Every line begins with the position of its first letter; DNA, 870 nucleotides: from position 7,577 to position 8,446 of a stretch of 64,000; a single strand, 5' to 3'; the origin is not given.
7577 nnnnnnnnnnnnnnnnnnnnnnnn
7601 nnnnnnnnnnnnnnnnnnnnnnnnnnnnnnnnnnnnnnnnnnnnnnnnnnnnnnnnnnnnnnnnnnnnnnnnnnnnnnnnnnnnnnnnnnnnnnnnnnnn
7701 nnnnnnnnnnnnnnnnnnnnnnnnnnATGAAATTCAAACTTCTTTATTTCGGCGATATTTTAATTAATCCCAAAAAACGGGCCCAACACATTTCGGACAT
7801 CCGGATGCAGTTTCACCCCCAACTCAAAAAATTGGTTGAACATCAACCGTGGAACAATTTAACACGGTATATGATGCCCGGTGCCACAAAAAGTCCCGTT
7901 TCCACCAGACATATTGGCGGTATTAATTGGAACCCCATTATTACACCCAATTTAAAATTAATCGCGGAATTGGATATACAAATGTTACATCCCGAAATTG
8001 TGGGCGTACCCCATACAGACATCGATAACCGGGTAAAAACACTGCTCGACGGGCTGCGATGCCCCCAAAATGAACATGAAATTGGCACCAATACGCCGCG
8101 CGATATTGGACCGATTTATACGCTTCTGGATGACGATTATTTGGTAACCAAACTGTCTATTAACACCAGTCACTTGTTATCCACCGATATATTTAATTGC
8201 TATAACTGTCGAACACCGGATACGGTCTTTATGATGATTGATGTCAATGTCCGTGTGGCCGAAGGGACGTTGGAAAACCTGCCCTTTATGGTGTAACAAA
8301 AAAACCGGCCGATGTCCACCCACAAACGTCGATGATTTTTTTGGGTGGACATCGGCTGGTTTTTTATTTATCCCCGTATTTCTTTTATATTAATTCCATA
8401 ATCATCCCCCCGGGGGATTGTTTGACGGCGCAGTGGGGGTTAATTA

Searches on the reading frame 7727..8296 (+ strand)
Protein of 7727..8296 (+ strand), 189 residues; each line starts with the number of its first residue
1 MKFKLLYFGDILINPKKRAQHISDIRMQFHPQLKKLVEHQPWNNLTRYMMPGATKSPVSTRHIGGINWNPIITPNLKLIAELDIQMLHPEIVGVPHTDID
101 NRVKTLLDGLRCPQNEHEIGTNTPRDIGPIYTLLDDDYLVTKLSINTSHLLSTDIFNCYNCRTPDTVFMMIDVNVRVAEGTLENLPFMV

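Call 3: search_protein_families(library=pfam, proteins=[window:7727-8296:+], max_evalue=1)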
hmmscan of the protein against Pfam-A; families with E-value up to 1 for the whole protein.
window:7727-8296:+ (189 aa): 0 families

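Call 4: search_protein_families(library=padloc, proteins=[window:7727-8296:+], max_evalue=1)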
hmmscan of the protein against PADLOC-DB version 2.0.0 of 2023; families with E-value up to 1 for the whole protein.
window:7727-8296:+ (189 aa): 0 families

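Call 5: search_protein_families(library=ncbifam, proteins=[window:7727-8296:+], max_evalue=1)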
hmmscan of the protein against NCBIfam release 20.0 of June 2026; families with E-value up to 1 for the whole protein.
window:7727-8296:+ (189 aa): 0 families

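Call 6: search_protein_families(library=phrogs, proteins=[window:7727-8296:+], max_evalue=1)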
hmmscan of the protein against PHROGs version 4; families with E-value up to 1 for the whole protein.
window:7727-8296:+ (189 aa): 1 family
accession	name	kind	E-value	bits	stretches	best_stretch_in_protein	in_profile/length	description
phrog_1831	-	transcription regulation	0.069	14.1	1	141-172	27-58/121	transcriptional regulator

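Call 10: find_homologous_proteins(query=window:7727-8293:+, max_evalue=0.01)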
Query window:7727-8293:+ (189 aa): 237 proteins with E <= 0.01 among 334 candidates; the best 120 are listed.
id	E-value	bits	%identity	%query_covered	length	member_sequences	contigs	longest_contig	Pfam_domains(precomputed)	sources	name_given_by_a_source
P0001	1.1e-110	386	89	100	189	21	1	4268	-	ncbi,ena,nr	ncbi:MAG: hypothetical protein K2L94_03390 [Alphaproteobacteria bacterium]|nr:hypothetical protein [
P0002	2.0e-110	385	86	100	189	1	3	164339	-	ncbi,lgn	-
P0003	4.0e-110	384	87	100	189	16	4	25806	-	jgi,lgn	-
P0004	5.1e-108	377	84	100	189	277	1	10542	-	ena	-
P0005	1.0e-107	376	85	100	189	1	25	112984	-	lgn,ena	-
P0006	2.2e-107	375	86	100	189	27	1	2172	-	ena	-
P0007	9.3e-107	373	85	100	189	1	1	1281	-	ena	-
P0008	1.1e-106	373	88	100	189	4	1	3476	-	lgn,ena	-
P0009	1.7e-106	372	84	100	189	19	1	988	-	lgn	-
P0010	5.7e-106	370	84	100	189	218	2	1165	-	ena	-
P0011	7.5e-106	370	82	100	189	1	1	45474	-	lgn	-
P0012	7.7e-106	370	83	100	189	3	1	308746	-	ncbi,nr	ncbi:MAG: hypothetical protein NC311_02735 [Muribaculaceae bacterium]|nr:hypothetical protein [Murib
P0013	7.8e-106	370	84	100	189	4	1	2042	-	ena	-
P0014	1.4e-105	369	81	100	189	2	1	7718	-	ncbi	-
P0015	3.1e-105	368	83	100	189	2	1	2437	-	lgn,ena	-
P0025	1.9e-103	362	81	100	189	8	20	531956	-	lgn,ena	-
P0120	3.8e-92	325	72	100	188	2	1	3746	-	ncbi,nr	ncbi:MAG: hypothetical protein LBB08_00815 [Rickettsiales bacterium]|nr:hypothetical protein [Ricket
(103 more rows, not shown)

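Call 12: find_encoding_contigs(protein=P0025, flank=8000, max_places=3)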
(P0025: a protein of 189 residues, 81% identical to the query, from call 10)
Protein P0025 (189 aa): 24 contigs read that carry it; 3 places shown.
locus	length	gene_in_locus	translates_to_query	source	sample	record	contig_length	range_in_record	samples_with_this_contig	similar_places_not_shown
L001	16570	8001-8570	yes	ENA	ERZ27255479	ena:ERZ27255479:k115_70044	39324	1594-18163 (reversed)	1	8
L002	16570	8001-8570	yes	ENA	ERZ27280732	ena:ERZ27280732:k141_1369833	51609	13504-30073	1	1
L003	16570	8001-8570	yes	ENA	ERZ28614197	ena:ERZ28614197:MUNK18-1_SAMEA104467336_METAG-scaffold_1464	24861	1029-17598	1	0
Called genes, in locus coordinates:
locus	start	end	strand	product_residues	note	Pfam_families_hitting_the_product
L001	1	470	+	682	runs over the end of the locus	-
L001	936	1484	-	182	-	-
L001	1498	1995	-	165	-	-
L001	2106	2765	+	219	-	PF12840:HTH_20, PF01022:HTH_5 (weak), PF02082:Rrf2 (faint), PF13412:HTH_24 (faint), PF24034:DUF7343 (faint), PF01022:HTH_5, PF01978:TrmB (weak)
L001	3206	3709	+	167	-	PF09411:PagL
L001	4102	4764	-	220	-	PF03167:UDG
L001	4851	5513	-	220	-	-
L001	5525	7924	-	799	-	PF02518:HATPase_c, PF00204:DNA_gyraseB, PF01751:Toprim, PF00986:DNA_gyraseB_C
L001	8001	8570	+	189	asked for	-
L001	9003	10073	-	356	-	PF00482:T2SSF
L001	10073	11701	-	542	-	PF00437:T2SSE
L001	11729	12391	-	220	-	-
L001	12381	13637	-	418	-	PF06864:PAP_PilO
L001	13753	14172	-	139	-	-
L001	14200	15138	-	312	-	PF03331:LpxC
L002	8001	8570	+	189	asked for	-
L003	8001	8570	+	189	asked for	-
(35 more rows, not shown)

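Call 13: find_encoding_contigs(protein=P0120, flank=8000, max_places=3)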
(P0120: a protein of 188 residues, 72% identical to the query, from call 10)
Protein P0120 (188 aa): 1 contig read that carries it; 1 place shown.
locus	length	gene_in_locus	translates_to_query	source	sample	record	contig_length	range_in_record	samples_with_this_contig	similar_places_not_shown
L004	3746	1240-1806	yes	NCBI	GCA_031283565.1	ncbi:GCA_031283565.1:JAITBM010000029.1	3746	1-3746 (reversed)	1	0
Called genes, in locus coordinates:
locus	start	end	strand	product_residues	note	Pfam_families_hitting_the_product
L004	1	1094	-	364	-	PF02518:HATPase_c, PF00204:DNA_gyraseB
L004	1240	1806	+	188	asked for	-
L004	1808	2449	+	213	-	-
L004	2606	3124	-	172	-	-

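Call 15: find_encoding_contigs(protein=P0002, flank=8000, max_places=3)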
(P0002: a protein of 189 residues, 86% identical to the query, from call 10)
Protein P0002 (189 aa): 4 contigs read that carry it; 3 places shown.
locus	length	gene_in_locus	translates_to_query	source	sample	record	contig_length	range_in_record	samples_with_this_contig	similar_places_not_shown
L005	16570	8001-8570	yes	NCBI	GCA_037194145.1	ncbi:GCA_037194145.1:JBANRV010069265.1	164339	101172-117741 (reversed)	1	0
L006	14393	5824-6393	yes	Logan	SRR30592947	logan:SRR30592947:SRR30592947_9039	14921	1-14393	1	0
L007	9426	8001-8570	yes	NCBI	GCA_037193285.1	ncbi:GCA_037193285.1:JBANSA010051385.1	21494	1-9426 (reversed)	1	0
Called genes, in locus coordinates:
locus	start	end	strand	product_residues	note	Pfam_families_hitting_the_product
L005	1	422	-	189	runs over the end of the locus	-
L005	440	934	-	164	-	-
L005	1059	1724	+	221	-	PF01022:HTH_5, PF02082:Rrf2 (faint), PF12802:MarR_2 (faint), PF12840:HTH_20 (weak), PF24034:DUF7343 (faint), PF24270:HTH_Cmi2_C (faint), PF01978:TrmB (faint), PF13545:HTH_Crp_2 (faint)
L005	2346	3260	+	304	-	PF01501:Glyco_transf_8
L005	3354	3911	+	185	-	PF09411:PagL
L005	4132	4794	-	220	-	PF03167:UDG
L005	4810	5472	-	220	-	-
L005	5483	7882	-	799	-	PF02518:HATPase_c, PF00204:DNA_gyraseB, PF01751:Toprim, PF00986:DNA_gyraseB_C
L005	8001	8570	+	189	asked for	-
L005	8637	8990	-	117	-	PF05635:23S_rRNA_IVP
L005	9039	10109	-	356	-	PF00482:T2SSF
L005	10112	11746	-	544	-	PF00437:T2SSE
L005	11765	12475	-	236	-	-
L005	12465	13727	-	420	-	-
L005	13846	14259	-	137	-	-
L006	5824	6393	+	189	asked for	-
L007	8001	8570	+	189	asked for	-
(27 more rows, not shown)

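Call 19: search_protein_representatives(protein=window:7727-8293:+)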
Query: 189 residues. Proteins with E-value up to 0.001 (for the whole library): 1562; up to 1e-10: 387; up to 1e-30: 5. The best 150 are listed.
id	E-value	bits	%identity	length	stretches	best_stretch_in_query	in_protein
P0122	1.5e-71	256.5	61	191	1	1-189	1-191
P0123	9.8e-52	191.8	86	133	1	1-95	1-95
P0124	8.7e-46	172.4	46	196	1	1-189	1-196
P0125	2.2e-40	154.8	47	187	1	1-187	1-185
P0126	8.4e-39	149.7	76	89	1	1-87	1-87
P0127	1.8e-25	106.2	49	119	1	64-188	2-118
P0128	1.0e-22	97.2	53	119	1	1-101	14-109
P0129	3.2e-22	95.6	42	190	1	1-153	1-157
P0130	1.0e-20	90.7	39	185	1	1-152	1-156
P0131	3.7e-20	88.9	43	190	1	1-155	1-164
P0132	6.4e-20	88.1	39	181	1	2-185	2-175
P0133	7.6e-20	87.8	40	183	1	1-187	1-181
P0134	1.7e-19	86.7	41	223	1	3-152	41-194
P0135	4.0e-19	85.5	39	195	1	2-154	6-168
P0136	4.1e-19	85.4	42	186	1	2-155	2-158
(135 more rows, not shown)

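Call 21: search_protein_families(library=pfam, alignment_id=A2, max_evalue=1)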
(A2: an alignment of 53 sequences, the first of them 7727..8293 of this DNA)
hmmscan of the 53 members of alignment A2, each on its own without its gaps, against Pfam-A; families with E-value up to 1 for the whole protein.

A. member 1, window:7727-8293:+ (189 aa): 0 families

B. families by the number of members that match (of 53 scanned): 10 families
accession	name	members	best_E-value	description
PF05866.16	RusA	29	0.008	Endodeoxyribonuclease RusA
PF02144.21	Rad1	1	0.013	Repair protein Rad1/Rec1/Rad17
PF03207.18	OspD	1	0.066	Borrelia outer surface protein D (OspD)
PF08032.17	SpoU_sub_bind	1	0.066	RNA 2'-O ribose methyltransferase substrate binding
PF01427.22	Peptidase_M15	1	0.1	D-ala-D-ala dipeptidase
PF16462.11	Phage_TAC_14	1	0.12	Phage tail assembly chaperone protein, TAC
PF13527.13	Acetyltransf_9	1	0.17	Acetyltransferase (GNAT) domain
PF03061.28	4HBT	1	0.2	Thioesterase superfamily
PF05614.16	Circovir_ORF3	1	0.22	Circovirus ORF3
PF21336.3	ANM3_zf-C2H2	1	0.28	Protein arginine N-methyltransferase 3, C2H2 zinc finger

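Call 22: search_solved_structures(query=A2, max_evalue=10, show_alignments=3)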
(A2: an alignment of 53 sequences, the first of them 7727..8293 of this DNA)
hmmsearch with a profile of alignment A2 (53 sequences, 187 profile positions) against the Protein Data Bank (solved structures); distinct sequences matched with E-value up to 10: 3.
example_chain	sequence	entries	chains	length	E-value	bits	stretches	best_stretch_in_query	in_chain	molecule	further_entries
8aga_A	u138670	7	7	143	0.5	13.2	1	22-96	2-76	Transcriptional regulator HosA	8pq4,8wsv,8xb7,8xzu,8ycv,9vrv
9h1z_A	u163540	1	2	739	0.88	12.4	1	7-38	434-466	2'-5'-oligoadenylate synthase 2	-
9ln6_A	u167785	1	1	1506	3.8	10.3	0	86-146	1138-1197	Maltose/maltodextrin-binding periplasmic protein,NACHT, LRR and PYD domains-containing pro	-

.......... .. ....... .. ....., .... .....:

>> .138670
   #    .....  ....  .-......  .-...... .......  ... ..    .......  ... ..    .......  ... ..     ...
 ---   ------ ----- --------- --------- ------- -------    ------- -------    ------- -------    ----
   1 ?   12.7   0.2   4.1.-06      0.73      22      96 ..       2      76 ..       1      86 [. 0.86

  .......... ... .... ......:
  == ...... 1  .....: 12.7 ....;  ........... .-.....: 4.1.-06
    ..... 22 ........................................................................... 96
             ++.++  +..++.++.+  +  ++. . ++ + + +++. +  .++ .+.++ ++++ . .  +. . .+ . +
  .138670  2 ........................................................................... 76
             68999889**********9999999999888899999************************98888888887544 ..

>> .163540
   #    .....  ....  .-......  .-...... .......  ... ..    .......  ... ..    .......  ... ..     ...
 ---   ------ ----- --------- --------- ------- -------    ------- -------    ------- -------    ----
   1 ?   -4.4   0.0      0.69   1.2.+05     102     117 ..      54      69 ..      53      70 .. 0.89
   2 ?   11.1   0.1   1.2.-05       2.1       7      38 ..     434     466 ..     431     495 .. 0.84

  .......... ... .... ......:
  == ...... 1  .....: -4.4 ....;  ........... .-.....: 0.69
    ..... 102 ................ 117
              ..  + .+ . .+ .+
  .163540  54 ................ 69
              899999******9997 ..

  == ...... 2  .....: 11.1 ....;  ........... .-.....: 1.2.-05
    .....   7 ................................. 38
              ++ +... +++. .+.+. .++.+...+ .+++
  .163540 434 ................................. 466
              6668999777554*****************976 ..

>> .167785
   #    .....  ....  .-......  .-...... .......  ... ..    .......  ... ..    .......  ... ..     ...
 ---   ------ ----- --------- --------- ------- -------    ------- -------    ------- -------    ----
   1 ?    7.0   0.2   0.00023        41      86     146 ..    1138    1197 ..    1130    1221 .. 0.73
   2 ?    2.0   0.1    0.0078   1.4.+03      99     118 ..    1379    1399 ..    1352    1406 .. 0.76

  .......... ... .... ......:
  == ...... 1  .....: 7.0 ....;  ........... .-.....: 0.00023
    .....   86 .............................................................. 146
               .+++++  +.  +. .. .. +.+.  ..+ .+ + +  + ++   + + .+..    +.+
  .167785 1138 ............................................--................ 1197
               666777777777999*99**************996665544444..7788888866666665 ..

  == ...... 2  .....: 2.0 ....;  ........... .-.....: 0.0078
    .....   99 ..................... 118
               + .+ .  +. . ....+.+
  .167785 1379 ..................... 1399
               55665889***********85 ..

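Call 25: find_encoding_contigs(protein=P0001, flank=3000, max_places=3)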
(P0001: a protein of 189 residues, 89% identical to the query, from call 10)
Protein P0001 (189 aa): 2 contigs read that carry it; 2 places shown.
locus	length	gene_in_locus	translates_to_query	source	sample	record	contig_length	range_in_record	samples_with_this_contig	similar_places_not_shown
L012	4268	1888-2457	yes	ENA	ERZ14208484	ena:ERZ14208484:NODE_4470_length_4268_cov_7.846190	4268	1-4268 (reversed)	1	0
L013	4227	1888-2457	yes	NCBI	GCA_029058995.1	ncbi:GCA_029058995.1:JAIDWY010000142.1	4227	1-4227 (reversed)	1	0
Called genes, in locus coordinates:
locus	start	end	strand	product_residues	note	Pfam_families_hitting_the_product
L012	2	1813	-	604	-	PF02518:HATPase_c, PF00204:DNA_gyraseB, PF01751:Toprim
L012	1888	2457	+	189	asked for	-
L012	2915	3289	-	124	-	PF13560:HTH_31 (weak), PF13443:HTH_26, PF01381:HTH_3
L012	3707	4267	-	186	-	?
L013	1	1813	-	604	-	PF02518:HATPase_c, PF00204:DNA_gyraseB, PF01751:Toprim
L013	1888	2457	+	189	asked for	-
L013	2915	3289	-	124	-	PF13560:HTH_31 (weak), PF13443:HTH_26, PF01381:HTH_3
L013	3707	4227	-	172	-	PF00482:T2SSF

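Call 29: find_related_loci(query=A2, collection=genome_contigs, flank=6000)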
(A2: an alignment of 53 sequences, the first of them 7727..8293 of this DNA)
Query A2 (189 aa) in genome_contigs; peptide patterns used: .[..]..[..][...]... (x = any residue, [..] = any of these).
589 stretches matched a pattern; 545 encode a relative of the query (tblastn E <= 1e-3); the best 80 are kept; 80 distinct loci.
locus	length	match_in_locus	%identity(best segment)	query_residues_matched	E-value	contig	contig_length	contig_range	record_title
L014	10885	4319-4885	93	1-189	2e-117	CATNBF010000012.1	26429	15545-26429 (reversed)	MAG TPA_asm: uncultured bacterium isolate MGG24397_1680015486 genome assembly, contig: SRR10593854_1456, whole genome sh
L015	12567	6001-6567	89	1-189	6e-115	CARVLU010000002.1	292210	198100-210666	MAG TPA_asm: uncultured Alphaproteobacteria bacterium isolate MGBC118324 genome assembly, contig: MGBC118324.2, whole ge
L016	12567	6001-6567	89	1-189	2e-114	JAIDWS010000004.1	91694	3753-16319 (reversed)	MAG: Alphaproteobacteria bacterium isolate SC0372_S2_6 SC0372_S2_6_contig_4, whole genome shotgun sequence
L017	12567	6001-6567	85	1-189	1e-111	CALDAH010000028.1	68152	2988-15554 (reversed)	MAG TPA_asm: uncultured Alphaproteobacteria bacterium isolate SRR4116664_bin.35_CONCOCT_v1.1_MAG genome assembly, contig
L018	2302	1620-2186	86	1-189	8e-117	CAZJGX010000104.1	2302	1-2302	MAG TPA_asm: uncultured Muribaculaceae bacterium isolate SRP199465_co1_153 genome assembly, contig: NODE_112510_length_2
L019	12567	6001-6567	86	1-189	4e-111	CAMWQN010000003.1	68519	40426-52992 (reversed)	MAG TPA_asm: uncultured Rickettsiales bacterium isolate SRR14411243_bin.1_metawrap_v1.3_MAG genome assembly, contig: NOD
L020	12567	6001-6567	84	1-189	7e-111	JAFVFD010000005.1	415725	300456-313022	MAG: Alphaproteobacteria bacterium isolate RGIG5114 Roe_deer_Rumen.Co__c1262861, whole genome shotgun sequence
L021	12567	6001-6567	86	1-189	1e-110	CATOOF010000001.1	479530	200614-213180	MAG TPA_asm: uncultured Alphaproteobacteria bacterium isolate MGG27543_1680015500 genome assembly, contig: SRR6440127_2,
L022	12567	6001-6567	86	1-189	1e-110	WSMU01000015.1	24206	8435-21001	MAG: Alphaproteobacteria bacterium isolate RACS_032 NODE_598_length_24206_cov_10.226772, whole genome shotgun sequence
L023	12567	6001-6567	84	1-189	2e-110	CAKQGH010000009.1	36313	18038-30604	MAG: uncultured Alphaproteobacteria bacterium isolate REFINED_METABAT215_TOP10_CONTIGS_1500_ASSEMBLY_K77_MERGED__Hadza_M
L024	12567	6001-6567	84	1-189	8e-110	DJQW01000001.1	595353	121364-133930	MAG TPA_asm: Alphaproteobacteria bacterium UBA6376 UBA6376_contig_193, whole genome shotgun sequence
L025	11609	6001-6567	84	1-189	8e-110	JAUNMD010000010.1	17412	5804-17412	MAG: Pseudomonadota bacterium isolate S31M_St_19 NODE_837_length_17412_cov_5.308118, whole genome shotgun sequence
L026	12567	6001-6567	84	1-189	5e-110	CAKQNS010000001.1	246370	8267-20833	MAG: uncultured Alphaproteobacteria bacterium isolate REFINED_METABAT215_TOP10_CONTIGS_1500_ASSEMBLY_K77_MERGED__Hadza_M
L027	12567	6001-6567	84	1-189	4e-110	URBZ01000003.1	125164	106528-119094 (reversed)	uncultured Rickettsiales bacterium isolate UMGS860 genome assembly, contig: NODE_17_length_125164_cov_6.358775, whole ge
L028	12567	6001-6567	84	1-189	6e-110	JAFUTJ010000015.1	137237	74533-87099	MAG: Alphaproteobacteria bacterium isolate RGIG4808 Roe_deer_Reticulum-5__c1347, whole genome shotgun sequence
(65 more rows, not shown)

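Call 31: predict_structure(alignment_id=A2)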
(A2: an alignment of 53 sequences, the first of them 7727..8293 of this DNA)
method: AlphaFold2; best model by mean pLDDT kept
length: 189 residues; sequences in the alignment: 53
mean_pLDDT: 93.5   pTM: 0.89
mean pLDDT of the five models: 93.5, 92.9, 92.8, 92.5, 92.3
residues with pLDDT >= 90: 154; 70-90: 29; 50-70: 6; < 50: 0
segments of 3 or more residues with pLDDT < 50: none
pLDDT, mean of each block of 10 residues (from residue 1): 97 95 98 97 92 87 97 97 93 75 97 98 96 98 95 87 90 97 91
secondary structure, 60 per line:
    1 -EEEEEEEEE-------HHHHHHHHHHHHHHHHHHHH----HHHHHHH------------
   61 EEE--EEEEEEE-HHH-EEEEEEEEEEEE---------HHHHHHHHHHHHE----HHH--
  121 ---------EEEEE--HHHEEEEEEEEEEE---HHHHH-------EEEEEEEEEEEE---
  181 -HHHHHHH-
elements in order: E2-10 H18-37 H42-48 E61-63 E66-72 E78-89 H99-110 E130-134 E140-150 H154-158 E166-177 H182-188
